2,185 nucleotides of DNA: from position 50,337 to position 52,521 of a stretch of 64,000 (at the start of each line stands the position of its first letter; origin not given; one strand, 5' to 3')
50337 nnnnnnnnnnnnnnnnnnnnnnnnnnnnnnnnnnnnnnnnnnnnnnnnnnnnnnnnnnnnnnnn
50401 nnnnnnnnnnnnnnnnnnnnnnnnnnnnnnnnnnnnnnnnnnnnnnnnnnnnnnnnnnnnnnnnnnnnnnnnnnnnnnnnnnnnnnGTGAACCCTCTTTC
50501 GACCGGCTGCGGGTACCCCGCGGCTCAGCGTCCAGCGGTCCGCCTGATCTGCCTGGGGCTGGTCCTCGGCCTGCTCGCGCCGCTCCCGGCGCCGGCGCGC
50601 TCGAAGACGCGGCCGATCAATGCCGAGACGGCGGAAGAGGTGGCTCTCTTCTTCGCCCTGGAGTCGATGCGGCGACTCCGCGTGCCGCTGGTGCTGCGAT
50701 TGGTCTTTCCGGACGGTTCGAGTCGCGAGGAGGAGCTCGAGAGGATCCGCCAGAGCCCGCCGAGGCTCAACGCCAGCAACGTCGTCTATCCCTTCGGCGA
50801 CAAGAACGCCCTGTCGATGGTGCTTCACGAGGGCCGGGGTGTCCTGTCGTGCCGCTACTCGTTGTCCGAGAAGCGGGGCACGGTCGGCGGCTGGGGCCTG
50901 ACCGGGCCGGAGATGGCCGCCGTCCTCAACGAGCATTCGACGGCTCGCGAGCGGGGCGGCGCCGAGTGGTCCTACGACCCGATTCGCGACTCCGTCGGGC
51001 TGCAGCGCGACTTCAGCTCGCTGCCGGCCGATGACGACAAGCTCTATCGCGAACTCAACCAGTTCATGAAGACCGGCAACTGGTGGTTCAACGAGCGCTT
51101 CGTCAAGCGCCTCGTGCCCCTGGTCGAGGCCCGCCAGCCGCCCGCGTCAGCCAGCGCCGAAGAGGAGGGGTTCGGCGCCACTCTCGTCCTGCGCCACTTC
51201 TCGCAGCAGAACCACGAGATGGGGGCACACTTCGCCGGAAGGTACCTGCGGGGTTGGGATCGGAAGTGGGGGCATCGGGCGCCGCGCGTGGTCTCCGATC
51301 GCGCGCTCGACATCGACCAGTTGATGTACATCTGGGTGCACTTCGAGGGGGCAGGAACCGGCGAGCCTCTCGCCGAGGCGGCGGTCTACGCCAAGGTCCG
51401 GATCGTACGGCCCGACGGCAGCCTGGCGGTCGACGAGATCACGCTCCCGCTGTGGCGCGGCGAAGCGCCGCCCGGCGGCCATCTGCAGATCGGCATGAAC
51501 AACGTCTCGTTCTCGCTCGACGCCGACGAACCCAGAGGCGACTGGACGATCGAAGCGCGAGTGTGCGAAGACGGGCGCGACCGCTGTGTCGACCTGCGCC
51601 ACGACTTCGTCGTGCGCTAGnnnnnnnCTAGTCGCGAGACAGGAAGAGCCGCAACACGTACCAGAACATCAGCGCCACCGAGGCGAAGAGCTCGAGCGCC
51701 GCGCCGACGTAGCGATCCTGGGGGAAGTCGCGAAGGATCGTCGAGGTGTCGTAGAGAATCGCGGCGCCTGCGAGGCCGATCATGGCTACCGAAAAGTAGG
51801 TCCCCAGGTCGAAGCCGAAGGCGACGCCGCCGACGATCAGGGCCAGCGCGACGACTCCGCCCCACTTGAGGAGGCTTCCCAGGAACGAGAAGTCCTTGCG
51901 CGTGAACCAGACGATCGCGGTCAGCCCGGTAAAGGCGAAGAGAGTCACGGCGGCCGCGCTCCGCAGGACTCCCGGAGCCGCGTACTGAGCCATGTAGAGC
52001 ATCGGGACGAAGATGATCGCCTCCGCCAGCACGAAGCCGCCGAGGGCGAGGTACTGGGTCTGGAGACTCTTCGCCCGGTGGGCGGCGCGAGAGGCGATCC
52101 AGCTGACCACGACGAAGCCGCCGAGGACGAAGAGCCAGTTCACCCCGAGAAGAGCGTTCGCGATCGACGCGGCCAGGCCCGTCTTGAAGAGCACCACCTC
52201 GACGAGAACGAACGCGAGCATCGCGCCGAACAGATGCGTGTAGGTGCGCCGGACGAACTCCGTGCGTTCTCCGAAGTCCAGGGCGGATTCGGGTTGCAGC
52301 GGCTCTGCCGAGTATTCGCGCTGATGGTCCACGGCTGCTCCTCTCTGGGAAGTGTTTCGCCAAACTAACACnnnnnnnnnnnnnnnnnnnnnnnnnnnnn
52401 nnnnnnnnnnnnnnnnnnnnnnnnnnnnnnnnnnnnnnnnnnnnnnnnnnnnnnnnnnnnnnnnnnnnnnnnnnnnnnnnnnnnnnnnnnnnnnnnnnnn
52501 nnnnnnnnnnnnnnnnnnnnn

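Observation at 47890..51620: R-body-like (reb) locus: three tandem RebB-family paralogs plus two novel co-oriented genes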

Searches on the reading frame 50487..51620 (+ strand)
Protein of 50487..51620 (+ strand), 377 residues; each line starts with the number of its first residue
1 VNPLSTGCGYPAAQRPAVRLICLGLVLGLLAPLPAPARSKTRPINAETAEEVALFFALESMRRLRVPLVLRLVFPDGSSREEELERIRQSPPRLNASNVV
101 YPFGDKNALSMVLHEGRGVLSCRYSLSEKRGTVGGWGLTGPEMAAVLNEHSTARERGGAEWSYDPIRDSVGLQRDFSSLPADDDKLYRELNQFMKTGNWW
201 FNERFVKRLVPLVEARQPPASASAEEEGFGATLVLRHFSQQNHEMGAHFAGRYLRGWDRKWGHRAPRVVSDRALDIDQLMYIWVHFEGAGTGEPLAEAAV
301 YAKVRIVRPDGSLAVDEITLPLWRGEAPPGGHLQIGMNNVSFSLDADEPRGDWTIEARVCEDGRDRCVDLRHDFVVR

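Call 3: search_protein_families(library=pfam, proteins=[window:50487-51620:+], max_evalue=1)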
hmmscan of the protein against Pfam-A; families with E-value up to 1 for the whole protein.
window:50487-51620:+ (377 aa): 0 families

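Call 4: search_protein_families(library=ncbifam, proteins=[window:50487-51620:+], max_evalue=1)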
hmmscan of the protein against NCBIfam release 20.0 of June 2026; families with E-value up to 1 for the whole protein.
window:50487-51620:+ (377 aa): 0 families

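Call 42: search_protein_representatives(protein=window:50487-51620:+)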
Query: 377 residues. Proteins with E-value up to 0.001 (for the whole library): 42; up to 1e-10: 19; up to 1e-30: 8. The best 42 are listed.
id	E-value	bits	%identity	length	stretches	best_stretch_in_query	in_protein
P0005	8.3e-258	871.1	100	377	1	1-377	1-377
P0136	2.5e-82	293.4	46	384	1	44-375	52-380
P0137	2.6e-67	244.0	42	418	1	36-373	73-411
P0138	8.5e-67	242.3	36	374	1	15-375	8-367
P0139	1.4e-63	231.8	38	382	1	35-374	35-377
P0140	5.1e-58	213.4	36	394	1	35-375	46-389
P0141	1.4e-52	195.5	42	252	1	128-373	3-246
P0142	1.9e-31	125.9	32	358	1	15-373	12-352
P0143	5.3e-29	117.9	59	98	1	280-375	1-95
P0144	6.6e-25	104.4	30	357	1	80-373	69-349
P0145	3.3e-24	102.1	31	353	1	78-374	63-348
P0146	1.1e-22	97.1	35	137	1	247-374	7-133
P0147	4.1e-22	95.2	30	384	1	79-375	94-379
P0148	9.7e-22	94.0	52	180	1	45-146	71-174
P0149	4.8e-21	91.7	32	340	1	155-371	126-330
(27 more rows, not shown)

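Call 43: find_encoding_contigs(protein=P0136, flank=8000, max_places=3)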
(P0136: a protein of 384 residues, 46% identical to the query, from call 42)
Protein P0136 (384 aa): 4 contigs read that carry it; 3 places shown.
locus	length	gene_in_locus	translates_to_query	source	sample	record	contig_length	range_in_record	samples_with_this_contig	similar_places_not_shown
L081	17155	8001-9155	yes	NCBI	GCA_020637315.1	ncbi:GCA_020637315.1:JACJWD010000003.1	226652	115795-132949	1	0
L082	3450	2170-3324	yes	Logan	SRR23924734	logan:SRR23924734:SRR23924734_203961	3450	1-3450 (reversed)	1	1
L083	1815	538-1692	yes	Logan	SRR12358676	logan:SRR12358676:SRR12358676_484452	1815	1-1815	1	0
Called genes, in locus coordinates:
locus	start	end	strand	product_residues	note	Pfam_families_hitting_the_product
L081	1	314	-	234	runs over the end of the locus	-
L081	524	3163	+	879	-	PF17900:Peptidase_M1_N, PF01433:Peptidase_M1, PF11838:ERAP1_C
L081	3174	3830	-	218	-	PF01895:PhoU (weak)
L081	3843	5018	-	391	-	PF02690:Na_Pi_cotrans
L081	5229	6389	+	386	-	PF07690:MFS_1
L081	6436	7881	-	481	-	-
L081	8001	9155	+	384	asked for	-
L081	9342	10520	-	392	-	PF13167:GTP-bdg_N, PF16360:GTP-bdg_M, PF01926:MMR_HSR1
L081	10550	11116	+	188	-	PF08534:Redoxin, PF00578:AhpC-TSA, PF00085:Thioredoxin (faint), PF13905:Thioredoxin_8 (weak)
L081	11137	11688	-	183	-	PF13505:OMP_b-brl (weak)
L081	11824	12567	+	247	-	PF18912:DZR_2 (weak), PF00156:Pribosyltran (weak)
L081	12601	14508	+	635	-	PF13620:CarboxypepD_reg, PF13715:CarbopepD_reg_2 (weak)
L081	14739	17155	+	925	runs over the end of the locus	PF00989:PAS (weak), PF08448:PAS_4, PF13188:PAS_8 (weak), PF00512:HisKA, PF02518:HATPase_c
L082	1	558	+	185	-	?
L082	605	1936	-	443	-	-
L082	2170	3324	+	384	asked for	-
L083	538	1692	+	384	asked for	-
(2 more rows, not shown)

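Call 45: find_encoding_contigs(protein=P0137, flank=6000, max_places=2)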
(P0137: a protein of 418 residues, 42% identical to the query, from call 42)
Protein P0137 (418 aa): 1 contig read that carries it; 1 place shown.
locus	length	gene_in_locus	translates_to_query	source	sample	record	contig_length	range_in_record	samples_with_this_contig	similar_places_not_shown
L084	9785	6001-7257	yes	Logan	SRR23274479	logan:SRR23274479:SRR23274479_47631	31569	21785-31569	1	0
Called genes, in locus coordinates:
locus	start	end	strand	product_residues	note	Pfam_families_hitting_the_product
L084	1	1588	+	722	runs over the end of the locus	-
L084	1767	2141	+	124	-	PF03965:Penicillinase_R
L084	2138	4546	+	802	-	PF05569:Peptidase_M56, PF00144:Beta-lactamase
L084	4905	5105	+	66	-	-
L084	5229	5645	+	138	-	PF01124:MAPEG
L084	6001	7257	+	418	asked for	-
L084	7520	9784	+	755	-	?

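Call 46: find_encoding_contigs(protein=P0138, flank=6000, max_places=2)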
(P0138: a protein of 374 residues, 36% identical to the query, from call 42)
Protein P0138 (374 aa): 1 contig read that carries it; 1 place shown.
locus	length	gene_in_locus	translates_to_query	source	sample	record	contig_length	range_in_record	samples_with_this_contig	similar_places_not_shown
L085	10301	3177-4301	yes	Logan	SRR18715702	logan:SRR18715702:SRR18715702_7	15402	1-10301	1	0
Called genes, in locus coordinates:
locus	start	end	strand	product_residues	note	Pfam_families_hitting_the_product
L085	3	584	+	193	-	?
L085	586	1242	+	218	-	PF01058:Oxidored_q6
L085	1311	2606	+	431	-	PF00374:NiFeSe_Hases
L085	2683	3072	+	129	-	PF01750:HycI (weak)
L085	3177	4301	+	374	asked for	-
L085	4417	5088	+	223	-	-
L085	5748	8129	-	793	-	PF05762:VWA_CoxE (faint), PF00092:VWA (weak)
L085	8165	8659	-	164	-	PF03350:UPF0114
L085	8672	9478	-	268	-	PF07728:AAA_5, PF08406:CbbQ_C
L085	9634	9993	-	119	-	PF00101:RuBisCO_small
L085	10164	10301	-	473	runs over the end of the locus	PF02788:RuBisCO_large_N, PF00016:RuBisCO_large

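Call 60: predict_structure(alignment_id=A5)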
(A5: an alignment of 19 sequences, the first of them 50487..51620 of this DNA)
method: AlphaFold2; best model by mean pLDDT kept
length: 377 residues; sequences in the alignment: 19
mean_pLDDT: 88.1   pTM: 0.81
mean pLDDT of the five models: 88.1, 87.5, 86.2, 85.8, 84.9
residues with pLDDT >= 90: 289; 70-90: 32; 50-70: 35; < 50: 21
segments of 3 or more residues with pLDDT < 50: 1-15, 32-34
pLDDT, mean of each block of 10 residues (from residue 1): 39 48 52 55 94 97 77 66 94 97 95 97 94 90 95 96 93 96 95 96 93 96 97 89 76 92 94 93 97 86 98 96 94 94 95 98 94 97
secondary structure, 60 per line:
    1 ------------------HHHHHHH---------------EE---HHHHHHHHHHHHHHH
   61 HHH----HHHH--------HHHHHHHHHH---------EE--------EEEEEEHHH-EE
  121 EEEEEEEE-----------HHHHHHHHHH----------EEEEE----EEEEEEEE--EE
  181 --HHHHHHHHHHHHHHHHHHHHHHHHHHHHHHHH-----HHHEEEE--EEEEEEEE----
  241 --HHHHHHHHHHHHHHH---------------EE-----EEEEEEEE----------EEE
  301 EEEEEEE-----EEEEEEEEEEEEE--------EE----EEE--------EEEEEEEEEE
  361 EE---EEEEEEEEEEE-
elements in order: H19-25 H46-63 H68-71 H80-89 E109-114 E119-128 H140-149 E160-164 E169-176 H183-214 E223-226 E229-236 H243-257 E280-287 E298-307 E313-325 E340-342 E351-362 E366-376

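Call 62: fold_search(model_id=the predicted structure, library=pdb)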
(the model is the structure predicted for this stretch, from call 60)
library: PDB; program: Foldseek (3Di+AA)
matches with E <= 10: 1676; with E <= 0.001: 74
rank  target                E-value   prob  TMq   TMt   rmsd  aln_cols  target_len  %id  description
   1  5fqe_A                3.2e-05  1.00  0.21  0.15   9.6       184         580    8  The details of glycolipid glycan hydrolysis by the structural analysis of a family 123 glycoside hydrolase from Clostr (released 2016-03-30)
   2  8k2h_B                5.2e-05  1.00  0.23  0.17   9.3       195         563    9  Crystal structure of Group 2Oligosaccharide/Monosaccharide-releasing beta-N-acetylhexosaminidase NgaAt from Arabidopsi (released 2024-04-24)
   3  9dnm_A                5.2e-05  0.99  0.20  0.17  10.8       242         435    9  Structure of rat beta-arrestin 1 bound to allosteric inhibitor (released 2025-01-22)
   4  8k2i_B                5.5e-05  1.00  0.23  0.16   6.6       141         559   10  Crystal structure of Group 2 Oligosaccharide/Monosaccharide-releasing beta-N-acetylhexosaminidase NgaAt from Arabidops (released 2024-04-24)
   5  5vhv_A                6.5e-05  1.00  0.22  0.22  15.7       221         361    8  Pseudomonas fluorescens alkylpurine DNA glycosylase AlkC bound to DNA containing an oxocarbenium-intermediate analog (released 2017-10-25)
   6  4kkp_A                6.9e-05  1.00  0.24  0.37   6.0       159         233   15  Crystal structure of Vibrio cholerae RbmA (crystal form 2) (released 2013-05-22)
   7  5fqe_B                9.8e-05  1.00  0.23  0.16   9.3       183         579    9  The details of glycolipid glycan hydrolysis by the structural analysis of a family 123 glycoside hydrolase from Clostr (released 2016-03-30)
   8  9exj                  1.1e-04  1.00  0.18  0.32   6.7       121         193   12  Crystal structure of Aspergillus fumigatus AA11 Lytic Polysaccharide Monooxygenase (AfAA11B) in complex with Cu(II) (released 2025-04-23)
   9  5fr0                  1.1e-04  1.00  0.22  0.15   9.5       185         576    8  The details of glycolipid glycan hydrolysis by the structural analysis of a family 123 glycoside hydrolase from Clostrid (released 2016-03-30)
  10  9kbf_C                1.2e-04  1.00  0.24  0.22   7.9       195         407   12  Cryo-EM structure of the SKP1-FBXO3 complex (released 2025-02-19)
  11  5fqg_A                1.2e-04  1.00  0.19  0.14  10.9       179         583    9  The details of glycolipid glycan hydrolysis by the structural analysis of a family 123 glycoside hydrolase from Clostr (released 2016-03-30)
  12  5fqh_A                1.3e-04  1.00  0.22  0.15   9.4       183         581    9  The details of glycolipid glycan hydrolysis by the structural analysis of a family 123 glycoside hydrolase from Clostr (released 2016-03-30)
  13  8k2h_A                1.3e-04  1.00  0.22  0.15  10.6       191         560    9  Crystal structure of Group 2Oligosaccharide/Monosaccharide-releasing beta-N-acetylhexosaminidase NgaAt from Arabidopsi (released 2024-04-24)
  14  5vi0_A                1.3e-04  0.99  0.18  0.19  17.2       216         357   12  Pseudomonas fluorescens alkylpurine DNA glycosylase AlkC bound to DNA containing an abasic site analog (released 2017-10-25)
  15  8k2g_A                1.3e-04  0.99  0.17  0.13  17.8       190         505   10  Crystal structure of Group 1 Oligosaccharide-releasing beta-N-acetylgalactosaminidase NgaCa from Cohnella abietis, apo (released 2024-04-24)
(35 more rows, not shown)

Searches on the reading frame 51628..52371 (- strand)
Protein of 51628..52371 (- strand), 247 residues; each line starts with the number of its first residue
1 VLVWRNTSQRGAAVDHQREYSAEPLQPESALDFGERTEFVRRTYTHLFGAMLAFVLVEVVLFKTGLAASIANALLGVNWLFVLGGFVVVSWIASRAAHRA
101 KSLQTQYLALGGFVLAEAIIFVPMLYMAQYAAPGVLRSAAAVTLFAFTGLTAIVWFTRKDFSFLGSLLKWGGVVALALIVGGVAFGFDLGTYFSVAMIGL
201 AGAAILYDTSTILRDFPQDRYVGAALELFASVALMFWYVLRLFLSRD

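Call 29: search_protein_families(library=pfam, proteins=[window:51628-52371:-], max_evalue=0.001)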
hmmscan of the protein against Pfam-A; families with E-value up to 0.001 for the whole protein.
window:51628-52371:- (247 aa): 1 family
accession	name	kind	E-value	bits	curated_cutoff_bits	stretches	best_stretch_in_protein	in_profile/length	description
PF01027.25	Bax1-I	-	9.3e-25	88.1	34.1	1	38-243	2-207/207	Inhibitor of apoptosis-promoting Bax1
